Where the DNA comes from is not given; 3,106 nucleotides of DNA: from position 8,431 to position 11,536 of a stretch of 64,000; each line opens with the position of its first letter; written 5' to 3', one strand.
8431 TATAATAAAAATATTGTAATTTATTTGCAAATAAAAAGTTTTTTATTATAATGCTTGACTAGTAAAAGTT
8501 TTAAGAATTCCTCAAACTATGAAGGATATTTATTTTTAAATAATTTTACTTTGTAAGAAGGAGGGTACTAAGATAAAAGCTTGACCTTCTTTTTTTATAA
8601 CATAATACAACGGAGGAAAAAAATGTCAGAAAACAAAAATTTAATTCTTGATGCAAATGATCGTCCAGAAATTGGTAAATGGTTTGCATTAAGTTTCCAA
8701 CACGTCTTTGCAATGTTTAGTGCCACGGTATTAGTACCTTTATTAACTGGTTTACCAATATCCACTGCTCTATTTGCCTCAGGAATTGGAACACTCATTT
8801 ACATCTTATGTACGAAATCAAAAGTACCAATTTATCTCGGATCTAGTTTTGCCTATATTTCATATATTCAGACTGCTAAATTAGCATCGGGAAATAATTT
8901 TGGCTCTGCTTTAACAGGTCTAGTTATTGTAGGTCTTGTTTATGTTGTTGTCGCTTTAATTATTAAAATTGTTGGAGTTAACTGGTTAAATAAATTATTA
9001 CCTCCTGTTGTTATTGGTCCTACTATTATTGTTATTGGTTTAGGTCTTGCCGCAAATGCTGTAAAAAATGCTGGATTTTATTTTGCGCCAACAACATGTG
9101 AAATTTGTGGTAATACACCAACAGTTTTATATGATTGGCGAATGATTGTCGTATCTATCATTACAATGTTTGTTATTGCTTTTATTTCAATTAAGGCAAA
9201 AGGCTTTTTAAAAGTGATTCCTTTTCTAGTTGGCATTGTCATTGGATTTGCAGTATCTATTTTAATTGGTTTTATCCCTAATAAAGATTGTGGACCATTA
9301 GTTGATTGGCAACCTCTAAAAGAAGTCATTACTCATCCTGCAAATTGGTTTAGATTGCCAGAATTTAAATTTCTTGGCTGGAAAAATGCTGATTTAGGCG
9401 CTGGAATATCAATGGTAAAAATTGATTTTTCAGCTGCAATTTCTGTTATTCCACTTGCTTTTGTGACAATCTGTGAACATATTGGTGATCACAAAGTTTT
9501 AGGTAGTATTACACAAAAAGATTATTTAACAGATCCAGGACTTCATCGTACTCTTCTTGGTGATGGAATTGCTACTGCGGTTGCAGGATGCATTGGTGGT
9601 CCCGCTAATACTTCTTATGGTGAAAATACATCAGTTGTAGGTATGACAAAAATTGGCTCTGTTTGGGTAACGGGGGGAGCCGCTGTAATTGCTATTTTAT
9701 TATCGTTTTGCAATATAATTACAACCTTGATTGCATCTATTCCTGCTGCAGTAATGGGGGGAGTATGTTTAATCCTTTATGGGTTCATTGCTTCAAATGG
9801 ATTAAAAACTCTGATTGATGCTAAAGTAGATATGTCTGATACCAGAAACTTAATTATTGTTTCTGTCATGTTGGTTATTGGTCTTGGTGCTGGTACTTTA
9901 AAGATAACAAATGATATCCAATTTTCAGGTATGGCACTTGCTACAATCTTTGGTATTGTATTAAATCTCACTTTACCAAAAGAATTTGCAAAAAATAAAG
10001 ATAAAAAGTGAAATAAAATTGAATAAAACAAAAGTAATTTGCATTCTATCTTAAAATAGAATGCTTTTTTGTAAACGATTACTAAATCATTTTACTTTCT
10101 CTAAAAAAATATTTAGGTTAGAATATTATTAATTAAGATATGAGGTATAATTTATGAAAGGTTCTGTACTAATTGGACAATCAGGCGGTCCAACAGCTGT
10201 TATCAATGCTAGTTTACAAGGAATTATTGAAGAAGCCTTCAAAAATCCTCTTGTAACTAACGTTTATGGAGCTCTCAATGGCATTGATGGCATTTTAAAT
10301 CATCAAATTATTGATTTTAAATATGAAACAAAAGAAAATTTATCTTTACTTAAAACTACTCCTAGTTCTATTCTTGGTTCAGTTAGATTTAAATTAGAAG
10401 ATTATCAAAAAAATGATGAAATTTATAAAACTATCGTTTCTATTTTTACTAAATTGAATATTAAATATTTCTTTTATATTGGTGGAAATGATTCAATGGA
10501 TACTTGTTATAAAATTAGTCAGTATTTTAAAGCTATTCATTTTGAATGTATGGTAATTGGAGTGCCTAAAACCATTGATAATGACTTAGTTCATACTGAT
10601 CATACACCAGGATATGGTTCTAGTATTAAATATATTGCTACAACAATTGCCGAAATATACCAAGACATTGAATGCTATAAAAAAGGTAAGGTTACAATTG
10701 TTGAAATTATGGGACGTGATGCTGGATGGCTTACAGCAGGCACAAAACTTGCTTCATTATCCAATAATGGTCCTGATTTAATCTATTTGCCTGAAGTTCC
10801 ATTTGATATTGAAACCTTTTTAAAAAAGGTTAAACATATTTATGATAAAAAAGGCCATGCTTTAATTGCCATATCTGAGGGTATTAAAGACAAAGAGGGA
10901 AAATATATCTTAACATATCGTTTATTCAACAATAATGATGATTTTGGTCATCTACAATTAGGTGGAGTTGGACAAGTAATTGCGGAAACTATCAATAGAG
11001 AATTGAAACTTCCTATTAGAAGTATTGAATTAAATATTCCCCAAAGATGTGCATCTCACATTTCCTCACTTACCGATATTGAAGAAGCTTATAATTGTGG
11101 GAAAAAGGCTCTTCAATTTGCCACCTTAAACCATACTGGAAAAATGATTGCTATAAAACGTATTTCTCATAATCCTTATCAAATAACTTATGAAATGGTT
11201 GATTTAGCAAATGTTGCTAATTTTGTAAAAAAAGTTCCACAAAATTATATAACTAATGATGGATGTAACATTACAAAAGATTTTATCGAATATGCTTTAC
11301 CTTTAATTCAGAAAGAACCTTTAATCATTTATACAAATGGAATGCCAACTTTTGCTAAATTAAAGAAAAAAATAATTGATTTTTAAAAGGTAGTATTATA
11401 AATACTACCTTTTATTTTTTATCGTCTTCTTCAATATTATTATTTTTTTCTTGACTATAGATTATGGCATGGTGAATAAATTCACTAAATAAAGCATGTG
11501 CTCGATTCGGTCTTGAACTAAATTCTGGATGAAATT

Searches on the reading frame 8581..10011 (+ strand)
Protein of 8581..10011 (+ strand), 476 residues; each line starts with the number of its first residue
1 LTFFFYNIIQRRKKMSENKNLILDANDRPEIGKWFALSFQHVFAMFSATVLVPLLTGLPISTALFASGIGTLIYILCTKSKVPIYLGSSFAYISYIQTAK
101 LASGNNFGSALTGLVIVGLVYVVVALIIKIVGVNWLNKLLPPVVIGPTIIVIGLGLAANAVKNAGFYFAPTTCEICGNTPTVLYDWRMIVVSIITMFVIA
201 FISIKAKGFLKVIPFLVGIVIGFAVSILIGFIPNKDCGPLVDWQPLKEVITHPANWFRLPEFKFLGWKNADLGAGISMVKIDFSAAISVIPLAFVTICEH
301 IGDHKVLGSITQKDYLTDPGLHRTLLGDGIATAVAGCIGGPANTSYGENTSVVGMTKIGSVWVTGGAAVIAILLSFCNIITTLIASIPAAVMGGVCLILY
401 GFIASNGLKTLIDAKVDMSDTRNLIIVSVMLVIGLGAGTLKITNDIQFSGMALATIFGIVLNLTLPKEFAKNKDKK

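Call 23: search_protein_families(library=pfam, proteins=[window:8581-10011:+])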
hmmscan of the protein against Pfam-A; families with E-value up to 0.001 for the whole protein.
window:8581-10011:+ (476 aa): 1 family
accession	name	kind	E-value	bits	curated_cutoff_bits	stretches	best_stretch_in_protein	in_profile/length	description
PF00860.26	Xan_ur_permease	-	1.3e-86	291.2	27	1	33-439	2-385/389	Permease family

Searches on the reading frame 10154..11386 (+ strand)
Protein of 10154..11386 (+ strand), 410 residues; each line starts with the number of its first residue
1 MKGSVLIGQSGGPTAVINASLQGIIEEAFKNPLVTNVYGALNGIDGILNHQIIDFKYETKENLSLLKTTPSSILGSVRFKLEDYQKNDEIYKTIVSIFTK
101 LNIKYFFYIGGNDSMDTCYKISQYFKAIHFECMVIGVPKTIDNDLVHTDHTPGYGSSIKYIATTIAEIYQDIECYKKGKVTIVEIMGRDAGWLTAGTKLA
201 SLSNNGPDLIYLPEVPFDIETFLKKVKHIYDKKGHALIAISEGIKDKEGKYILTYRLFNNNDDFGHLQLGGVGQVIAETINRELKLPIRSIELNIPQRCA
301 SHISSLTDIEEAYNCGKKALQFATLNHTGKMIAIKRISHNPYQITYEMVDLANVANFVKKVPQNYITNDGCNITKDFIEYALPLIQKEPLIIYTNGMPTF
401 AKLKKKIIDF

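Call 23: search_protein_families(library=pfam, proteins=[window:10154-11386:+])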
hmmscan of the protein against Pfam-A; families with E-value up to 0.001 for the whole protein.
window:10154-11386:+ (410 aa): 1 family
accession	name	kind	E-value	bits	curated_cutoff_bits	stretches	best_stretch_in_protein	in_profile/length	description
PF00365.25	PFK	-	1.6e-57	195.5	30.9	1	5-301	2-257/277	Phosphofructokinase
